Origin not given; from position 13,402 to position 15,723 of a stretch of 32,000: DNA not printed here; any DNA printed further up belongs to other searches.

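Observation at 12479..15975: Thoeris-like operon whose SLOG sensor is fused to TIR rather than SIR2 or Macro, with two stand-alone TIR genes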

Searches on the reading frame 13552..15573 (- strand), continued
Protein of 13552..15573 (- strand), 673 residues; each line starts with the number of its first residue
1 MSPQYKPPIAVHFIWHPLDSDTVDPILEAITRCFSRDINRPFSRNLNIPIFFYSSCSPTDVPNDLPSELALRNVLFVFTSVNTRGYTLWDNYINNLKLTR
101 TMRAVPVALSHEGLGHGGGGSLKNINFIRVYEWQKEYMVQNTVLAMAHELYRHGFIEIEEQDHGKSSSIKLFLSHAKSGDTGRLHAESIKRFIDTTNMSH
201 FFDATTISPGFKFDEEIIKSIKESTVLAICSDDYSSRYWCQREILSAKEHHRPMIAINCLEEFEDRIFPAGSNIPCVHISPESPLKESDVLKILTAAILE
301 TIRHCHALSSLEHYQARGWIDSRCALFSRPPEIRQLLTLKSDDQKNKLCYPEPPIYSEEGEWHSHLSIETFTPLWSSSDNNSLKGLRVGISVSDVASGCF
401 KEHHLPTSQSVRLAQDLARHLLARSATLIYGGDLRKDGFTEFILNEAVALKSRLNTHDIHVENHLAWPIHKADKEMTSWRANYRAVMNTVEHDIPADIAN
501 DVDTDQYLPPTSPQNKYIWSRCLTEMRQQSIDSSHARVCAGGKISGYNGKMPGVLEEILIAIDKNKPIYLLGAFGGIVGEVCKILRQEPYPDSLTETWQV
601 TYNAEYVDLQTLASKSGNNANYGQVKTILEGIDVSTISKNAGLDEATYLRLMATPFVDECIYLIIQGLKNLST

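Call 49: search_protein_families(library=pfam, proteins=[L016:4779-5444:+, L016:8084-9208:+, L016:9198-9854:+, L012:8044-11244:+, L012:11241-11969:+, L053:8524-9171:+, L053:9199-9918:+, L053:9921-10547:+, L053:10525-11604:+, L048:4532-5500:+], max_evalue=0.01)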
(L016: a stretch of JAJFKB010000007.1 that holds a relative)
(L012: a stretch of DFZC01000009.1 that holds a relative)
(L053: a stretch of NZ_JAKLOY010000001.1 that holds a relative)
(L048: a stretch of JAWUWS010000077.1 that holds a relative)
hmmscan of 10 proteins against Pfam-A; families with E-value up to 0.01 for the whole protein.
L016:4779-5444:+ (221 aa): 1 family
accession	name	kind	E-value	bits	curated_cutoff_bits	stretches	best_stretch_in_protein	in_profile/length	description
PF18753.6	Nmad2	-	3.1e-62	210.1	26.1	1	8-207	3-197/200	Nucleotide modification associated domain 2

L016:8084-9208:+ (374 aa): 1 family
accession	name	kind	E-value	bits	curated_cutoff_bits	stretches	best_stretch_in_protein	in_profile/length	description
PF18722.6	MazG_C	-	2.6e-79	265.7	29.7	1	185-367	3-188/190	MazG C-terminal domain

L016:9198-9854:+ (218 aa): 1 family
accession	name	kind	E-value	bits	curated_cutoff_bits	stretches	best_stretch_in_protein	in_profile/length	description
PF03167.25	UDG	-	4.2e-06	27.3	24.3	1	106-195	33-121/141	Uracil DNA glycosylase superfamily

L012:8044-11244:+ (1066 aa): 7 families
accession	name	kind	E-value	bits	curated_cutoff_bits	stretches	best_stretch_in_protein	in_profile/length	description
PF18766.7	SWI2_SNF2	-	2.9e-74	249.9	26.7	1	308-533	1-220/221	SWI2/SNF2 ATPase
PF04313.20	HSDR_N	-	2.5e-39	135.6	25.1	1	6-215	2-194/198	Type I restriction enzyme R protein N terminus (HSDR_N)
PF22679.2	T1R_D3-like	-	1.8e-22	80.9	27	1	614-709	55-156/158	Type I restriction enzyme subunit R domain 3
PF04851.21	ResIII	-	4.8e-21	75.8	22.5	1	306-467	5-162/164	Type III restriction enzyme, res subunit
PF11867.13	T1RH-like_C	-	1.5e-05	25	26.8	1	769-1058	51-321/329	Type I restriction enzyme HindI endonuclease subunit-like, C-terminal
PF00270.35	DEAD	-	0.00055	20.2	26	1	338-467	23-160/167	DEAD/DEAH box helicase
PF13588.12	HSDR_N_2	-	0.0029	18.1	25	0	133-184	23-73/110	Type I restriction enzyme R protein N terminus (HSDR_N)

L012:11241-11969:+ (242 aa): 3 families
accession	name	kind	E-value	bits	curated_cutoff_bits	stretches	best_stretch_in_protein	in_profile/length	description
PF01863.23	YgjP-like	-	6.1e-51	173.8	26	1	30-238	1-205/207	YgjP-like, metallopeptidase domain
PF08325.16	WLM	-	5.3e-05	23.8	26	1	196-233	80-117/190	WLM domain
PF10263.15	SprT-like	-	9.4e-05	22.7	25.6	1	168-226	24-95/108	SprT-like family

L053:8524-9171:+ (215 aa): 1 family
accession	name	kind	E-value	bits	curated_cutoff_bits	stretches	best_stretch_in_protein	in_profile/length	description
PF18753.6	Nmad2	-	5.7e-66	222.3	26.1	1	3-200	2-196/200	Nucleotide modification associated domain 2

L053:9199-9918:+ (239 aa): 2 families
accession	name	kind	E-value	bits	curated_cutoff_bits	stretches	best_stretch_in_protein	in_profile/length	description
PF22769.1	DCD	-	4.7e-13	49.9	27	1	55-137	68-151/153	dCTP deaminase-like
PF00692.24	dUTPase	-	0.0091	16.2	22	0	57-129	23-94/129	dUTPase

L053:9921-10547:+ (208 aa): 1 family
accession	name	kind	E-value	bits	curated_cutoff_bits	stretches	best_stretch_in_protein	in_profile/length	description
PF02223.23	Thymidylate_kin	-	1.5e-14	54.5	27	1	11-146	1-125/185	Thymidylate kinase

L053:10525-11604:+ (359 aa): 1 family
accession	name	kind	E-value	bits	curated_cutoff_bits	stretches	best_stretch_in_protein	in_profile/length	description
PF18723.6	HMUDK_hel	-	2.6e-112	375.2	25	1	43-319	2-279/281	5-hmdU DNA kinase, helical domain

L048:4532-5500:+ (322 aa): 1 family
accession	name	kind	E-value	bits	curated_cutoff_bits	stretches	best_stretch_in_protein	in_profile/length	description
PF18723.6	HMUDK_hel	-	9.3e-104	347.2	25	1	16-291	4-280/281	5-hmdU DNA kinase, helical domain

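Call 53: predict_structure(alignment_id=A1)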
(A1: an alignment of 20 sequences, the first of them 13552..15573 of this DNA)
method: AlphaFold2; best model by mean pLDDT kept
length: 673 residues; sequences in the alignment: 20
mean_pLDDT: 78.0   pTM: 0.82
mean pLDDT of the five models: 78.0, 77.7, 75.5, 74.6, 61.4
residues with pLDDT >= 90: 102; 70-90: 421; 50-70: 110; < 50: 40
segments of 3 or more residues with pLDDT < 50: 1-5, 40-45, 233-238, 260-271, 354-356, 397-402
pLDDT, mean of each block of 10 residues (from residue 1): 49 89 88 64 58 82 69 85 80 77 84 68 79 86 88 69 64 72 84 82 77 76 84 49 78 76 37 67 82 87 83 82 81 73 71 53 68 68 90 60 62 80 88 63 76 76 83 70 86 87 81 88 91 94 72 88 94 85 89 85 85 87 92 93 94 84 92 87
secondary structure, 60 per line:
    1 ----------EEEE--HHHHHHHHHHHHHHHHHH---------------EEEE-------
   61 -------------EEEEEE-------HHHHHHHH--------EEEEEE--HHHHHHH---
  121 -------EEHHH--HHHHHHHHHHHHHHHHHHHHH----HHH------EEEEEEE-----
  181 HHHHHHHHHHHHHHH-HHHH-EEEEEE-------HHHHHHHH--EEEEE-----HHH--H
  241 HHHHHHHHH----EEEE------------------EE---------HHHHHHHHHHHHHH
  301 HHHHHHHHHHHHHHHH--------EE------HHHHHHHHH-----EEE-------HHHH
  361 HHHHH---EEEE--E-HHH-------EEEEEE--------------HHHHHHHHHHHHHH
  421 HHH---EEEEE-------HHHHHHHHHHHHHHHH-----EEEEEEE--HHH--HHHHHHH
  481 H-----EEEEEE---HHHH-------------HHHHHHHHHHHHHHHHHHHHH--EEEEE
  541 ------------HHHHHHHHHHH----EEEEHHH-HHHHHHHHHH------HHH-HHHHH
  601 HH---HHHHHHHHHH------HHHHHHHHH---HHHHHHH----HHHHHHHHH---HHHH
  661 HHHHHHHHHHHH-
elements in order (helices of 4 or more, strands of 3 or more residues): E11-14 H17-34 E50-53 E74-79 H87-94 E103-108 H111-117 H135-155 E169-175 H181-195 H197-200 E202-207 H215-222 E225-229 H240-249 E254-257 H287-316 H333-341 E347-349 H357-365 E369-372 E387-392 H407-423 E427-431 H439-454 E460-466 H474-481 E487-492 H496-499 H513-533 E536-540 H553-563 E568-571 H576-585 H596-602 H606-615 H622-630 H634-640 H645-653 H657-672

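Call 57: fold_search(model_id=the predicted structure, library=pdb)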
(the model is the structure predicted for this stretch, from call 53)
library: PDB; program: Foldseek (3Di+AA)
matches with E <= 10: 1209; with E <= 0.001: 2
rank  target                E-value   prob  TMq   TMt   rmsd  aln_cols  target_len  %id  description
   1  6lhx_A                1.2e-05  1.00  0.20  0.28  23.1       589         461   11  Crystal structure of ThsA (released 2020-06-24)
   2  7uxt_A                3.9e-05  1.00  0.21  0.29  24.4       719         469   11  Crystal structure of ligand-free SeThsA (released 2022-09-07)
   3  6ulw_D                7.6e-03  0.14  0.11  0.07  27.4       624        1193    8  Adenylation, ketoreductase, and pseudo Asub multidomain structure of a keto acid-selecting NRPS module (released 2020-02-19)
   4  3sy8_C                1.0e-02  0.41  0.15  0.21  15.2       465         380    9  Crystal structure of the response regulator RocR (released 2012-07-18)
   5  3odp                  1.3e-02  0.60  0.14  0.21  18.7       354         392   15  Crystal structure of a putative tagatose-6-phosphate ketose/aldose isomerase (NT01CX_0292) from CLOSTRIDIUM NOVYI NT at  (released 2010-12-01)
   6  6fpj_C                2.3e-02  0.30  0.12  0.19  19.4       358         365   11  Structure of the AMPAR GluA3 N-terminal domain bound to phosphate (released 2018-12-19)
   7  9jnr_B                2.6e-02  0.18  0.10  0.19  26.3       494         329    9  McyI-MCLR co-crystal (released 2025-10-01)
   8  7dnr_A                2.8e-02  0.54  0.13  0.22  18.0       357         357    8  Crystal Structure of Zn-bound SIS Domain of Glucosamine-6-P Synthase from E. coli (released 2021-12-15)
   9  6why_B                3.8e-02  0.44  0.14  0.12  19.4       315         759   10  GluN1b-GluN2B NMDA receptor in complex with GluN1 antagonist L689,560, class 1 (released 2020-07-15)
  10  6gaz_BC               4.2e-02  0.33  0.14  0.17  26.4       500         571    9  Unique features of mammalian mitochondrial translation initiation revealed by cryo-EM. This file contains the 28S rib (released 2018-08-08)
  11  3e9n_D                4.2e-02  0.21  0.08  0.24  20.4       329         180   12  Crystal structure of a putative short-chain dehydrogenase/reductase from Corynebacterium glutamicum (released 2008-09-02)
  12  6ulw_C                4.5e-02  0.09  0.11  0.07  27.2       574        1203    9  Adenylation, ketoreductase, and pseudo Asub multidomain structure of a keto acid-selecting NRPS module (released 2020-02-19)
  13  5ks8_C                5.2e-02  0.18  0.12  0.13  20.6       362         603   10  Crystal structure of two-subunit pyruvate carboxylase from Methylobacillus flagellatus (released 2016-10-19)
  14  6jwg_B                5.2e-02  0.11  0.10  0.17  25.5       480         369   11  Crystal structure of Formate dehydrogenase mutant C256I/E261P/S381I from Pseudomonas sp. 101 (released 2020-05-13)
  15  5wcn_A                5.2e-02  0.10  0.11  0.15  21.5       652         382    9  Structure of a bacterial polysialyltransferase in complex with CDP (released 2017-08-02)
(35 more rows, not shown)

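Call 76: search_protein_families(library=padloc, proteins=[L016:4267-4785:+, L016:4779-5444:+, L016:5456-6001:+, L016:6001-8022:+, L016:8084-9208:+, L016:9198-9854:+, L053:9199-9918:+, L053:9921-10547:+, L053:10525-11604:+], max_evalue=0.001)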
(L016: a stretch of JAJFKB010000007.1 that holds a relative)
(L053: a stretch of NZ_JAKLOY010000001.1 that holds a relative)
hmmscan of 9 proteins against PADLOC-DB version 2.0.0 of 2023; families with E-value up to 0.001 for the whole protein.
L016:4267-4785:+ (172 aa): 15 families
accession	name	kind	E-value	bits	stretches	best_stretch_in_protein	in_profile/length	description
PDLC00418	ThsB1|ThsB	-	2e-65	217.4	1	13-172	2-155/155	TIR-like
PDLC04688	PDC-M50B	-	2.1e-17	61.8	1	16-123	3-107/162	-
PDLC00431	ThsB1|ThsB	-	8.8e-16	56.7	1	16-138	3-121/162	TIR-like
PDLC00433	ThsB1|ThsB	-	1.9e-14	52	1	16-123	3-103/164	TIR-like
PDLC00429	ThsB1|ThsB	-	7.3e-13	46.9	1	64-149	49-137/167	TIR-like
PDLC00422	ThsB1|ThsB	-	7.2e-08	30.2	1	12-101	37-120/194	TIR-like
PDLC00425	ThsB1|ThsB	-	7.6e-08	29.9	1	17-133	253-363/389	TIR-like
PDLC00426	ThsB1|ThsB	-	2e-07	28.6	1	13-122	235-339/352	TIR-like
PDLC00436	ThsB1|ThsB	-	3.3e-07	28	1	15-104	35-116/183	TIR-like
PDLC00421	ThsB1|ThsB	-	1.8e-06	25.8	1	65-131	59-128/180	TIR-like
PDLC00440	ThsB2|ThsB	-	5.2e-05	21.4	1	65-132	49-123/169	TIR-like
PDLC00419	ThsB1|ThsB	-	7.2e-05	20.7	1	12-104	24-108/165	TIR-like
PDLC00423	ThsB1|ThsB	-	8.1e-05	20.4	1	14-102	34-115/190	TIR-like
PDLC00428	ThsB1|ThsB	-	0.0001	20.7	1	43-103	34-99/219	TIR-like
PDLC00427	ThsB1|ThsB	-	0.0006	17.8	0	16-92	6-77/170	TIR-like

L016:4779-5444:+ (221 aa): 0 families

L016:5456-6001:+ (181 aa): 5 families
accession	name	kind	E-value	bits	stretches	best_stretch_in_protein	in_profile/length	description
PDLC00431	ThsB1|ThsB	-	6.2e-10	37.7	1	37-151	34-157/162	TIR-like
PDLC04688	PDC-M50B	-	6.3e-09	34.2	1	45-104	45-99/162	-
PDLC00418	ThsB1|ThsB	-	1.2e-08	32.9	1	4-94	3-93/155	TIR-like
PDLC00428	ThsB1|ThsB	-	7.9e-07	27.6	1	7-115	4-132/219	TIR-like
PDLC00433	ThsB1|ThsB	-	1.6e-06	26.2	1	5-94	2-89/164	TIR-like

L016:6001-8022:+ (673 aa): 1 family
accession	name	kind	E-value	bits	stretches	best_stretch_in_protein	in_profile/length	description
PDLC05062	PDC-S66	-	2.5e-05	21.9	1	163-242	145-223/282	-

L016:8084-9208:+ (374 aa): 0 families

L016:9198-9854:+ (218 aa): 0 families

L053:9199-9918:+ (239 aa): 0 families

L053:9921-10547:+ (208 aa): 1 family
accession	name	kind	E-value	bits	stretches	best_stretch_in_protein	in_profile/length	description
PDLC04690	PDC-M51B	-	1.2e-08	32.9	1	8-116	4-97/191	-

L053:10525-11604:+ (359 aa): 0 families

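Call 77: search_solved_structures(query=A1, max_evalue=1, show_alignments=3)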
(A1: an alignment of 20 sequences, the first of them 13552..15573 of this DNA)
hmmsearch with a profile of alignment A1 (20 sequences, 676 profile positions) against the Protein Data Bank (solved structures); distinct sequences matched with E-value up to 1: 1.
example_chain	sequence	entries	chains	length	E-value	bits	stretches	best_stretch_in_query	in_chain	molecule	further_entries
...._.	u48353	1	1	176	0.032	15.7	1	171-250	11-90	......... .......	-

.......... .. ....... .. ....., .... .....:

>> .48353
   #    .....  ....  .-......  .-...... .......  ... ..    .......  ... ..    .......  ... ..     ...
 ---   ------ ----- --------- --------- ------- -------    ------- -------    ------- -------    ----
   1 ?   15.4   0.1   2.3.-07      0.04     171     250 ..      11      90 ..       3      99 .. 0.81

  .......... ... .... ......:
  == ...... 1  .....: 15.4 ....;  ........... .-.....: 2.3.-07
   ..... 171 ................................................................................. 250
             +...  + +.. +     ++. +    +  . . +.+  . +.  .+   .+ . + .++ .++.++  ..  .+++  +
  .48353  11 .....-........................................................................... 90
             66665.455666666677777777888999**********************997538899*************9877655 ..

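Call 82: search_solved_structures(query=L016:4779-5444:+, max_evalue=1)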
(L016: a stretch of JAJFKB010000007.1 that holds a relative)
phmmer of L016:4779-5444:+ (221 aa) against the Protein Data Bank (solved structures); distinct sequences matched with E-value up to 1: 16.
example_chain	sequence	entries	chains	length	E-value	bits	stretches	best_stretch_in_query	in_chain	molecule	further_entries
8cyi_B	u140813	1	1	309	0.02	17.5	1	79-204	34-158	Methylosome protein 50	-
7u30_B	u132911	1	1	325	0.022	17.3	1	79-204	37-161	Methylosome protein 50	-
9dod_B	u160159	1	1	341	0.024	17.1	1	79-204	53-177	Methylosome protein WDR77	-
8g1u_B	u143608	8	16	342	0.025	17.1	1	79-204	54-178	Methylosome protein 50 | Methylosome protein WDR77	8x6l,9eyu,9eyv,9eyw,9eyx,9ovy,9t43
6v0n_B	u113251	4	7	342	0.025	17.1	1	79-204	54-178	Methylosome protein 50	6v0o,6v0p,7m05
4gqb_B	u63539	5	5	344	0.025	17.1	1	79-204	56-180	Methylosome protein 50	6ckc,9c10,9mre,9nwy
9e3a_K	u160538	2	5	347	0.025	17.1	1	79-204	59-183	Methylosome protein WDR77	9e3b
6rll_B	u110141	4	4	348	0.026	17.1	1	79-204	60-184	Methylosome protein 50 | Methylosome protein WDR77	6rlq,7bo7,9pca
4x60_B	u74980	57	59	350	0.026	17.1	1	79-204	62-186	Methylosome protein 50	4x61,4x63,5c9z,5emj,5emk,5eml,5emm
7mx7_B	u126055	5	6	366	0.027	17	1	79-204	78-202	Methylosome protein 50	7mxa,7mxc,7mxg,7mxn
5fa5_B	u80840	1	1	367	0.028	16.9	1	79-204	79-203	Methylosome protein 50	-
6ugh_B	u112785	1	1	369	0.029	16.9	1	79-204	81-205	Methylosome protein 50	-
1pdl_A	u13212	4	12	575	0.94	12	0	93-159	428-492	Tail-associated lysozyme | Peptidoglycan hydrolase gp5 | gp5, baseplate central spike protein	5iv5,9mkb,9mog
1k28_A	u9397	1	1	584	0.95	12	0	93-159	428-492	TAIL-ASSOCIATED LYSOZYME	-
1wth_A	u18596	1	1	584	0.95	11.9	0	93-159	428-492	Tail-associated lysozyme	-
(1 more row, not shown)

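Call 85: search_dna_similar(query=window:13552-15573:-, collection=plasmids, mode=protein, max_rows=15)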
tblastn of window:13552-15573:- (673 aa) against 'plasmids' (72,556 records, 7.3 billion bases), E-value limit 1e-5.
Records with a match: 11; places in all: 12; records where one place covers at least 80% of the query: 5.
Best place of each record, by identity: <60% 11.
By first word of the organism name: Rhizobium 2; Gloeothece 1; Priestia 1; Pseudomonas 1; Aureispira 1; Klebsiella 1; Methylorubrum 1; Roseicitreum 1; Mesorhizobium 1; Rhodococcus 1.
By predicted mobility (MOB-suite, as given by PLSDB): non-mobilizable 5; conjugative 4; mobilizable 2.
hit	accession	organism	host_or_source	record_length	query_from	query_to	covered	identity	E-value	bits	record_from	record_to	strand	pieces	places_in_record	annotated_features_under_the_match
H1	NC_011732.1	Gloeothece citriformis PCC 7424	-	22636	1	669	99%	30.3%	1e-82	293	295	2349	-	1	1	TIR domain-containing protein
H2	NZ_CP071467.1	Priestia megaterium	whole organism,Hypersaline environment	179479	4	671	99%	30.2%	2e-66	245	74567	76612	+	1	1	TIR domain-containing protein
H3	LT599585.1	Pseudomonas veronii 1YdBTEX2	-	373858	6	671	90%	27.2%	1e-23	226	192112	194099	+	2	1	hypothetical protein (x2)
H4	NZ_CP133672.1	Aureispira sp. CCB-E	Monoculture,Seagrass (Zostera sp.) ...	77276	6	615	91%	26.4%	8e-46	183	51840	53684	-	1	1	TIR domain-containing protein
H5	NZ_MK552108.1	Klebsiella pneumoniae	Homo sapiens,blood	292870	6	668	94%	25.3%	3e-46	212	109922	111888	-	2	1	toll/interleukin-1 receptor domain-containing protein | hypothetical protein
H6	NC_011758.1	Methylorubrum extorquens CM4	-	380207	161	671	67%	25.5%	1e-14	158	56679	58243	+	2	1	hypothetical protein | toll/interleukin-1 receptor domain-containing protein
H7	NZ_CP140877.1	Rhizobium beringeri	Trifolium pratense,whole organism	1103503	164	600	61%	25.6%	2e-22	133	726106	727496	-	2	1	record has no annotation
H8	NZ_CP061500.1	Roseicitreum antarcticum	Intertidal sediment,Sandy intertidal ...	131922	9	391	57%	25.4%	2e-18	98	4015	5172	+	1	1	toll/interleukin-1 receptor domain-containing protein | hypothetical protein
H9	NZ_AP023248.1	Mesorhizobium sp. 131-2-1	Lotus japonicus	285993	47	361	47%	26.4%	6e-18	96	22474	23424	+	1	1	toll/interleukin-1 receptor domain-containing protein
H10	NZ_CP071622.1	Rhizobium bangladeshense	lentil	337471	394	668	41%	28.9%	1e-19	102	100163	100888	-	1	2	hypothetical protein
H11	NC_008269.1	Rhodococcus jostii RHA1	-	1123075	164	285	18%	27.1%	1e-6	60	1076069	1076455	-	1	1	record has no annotation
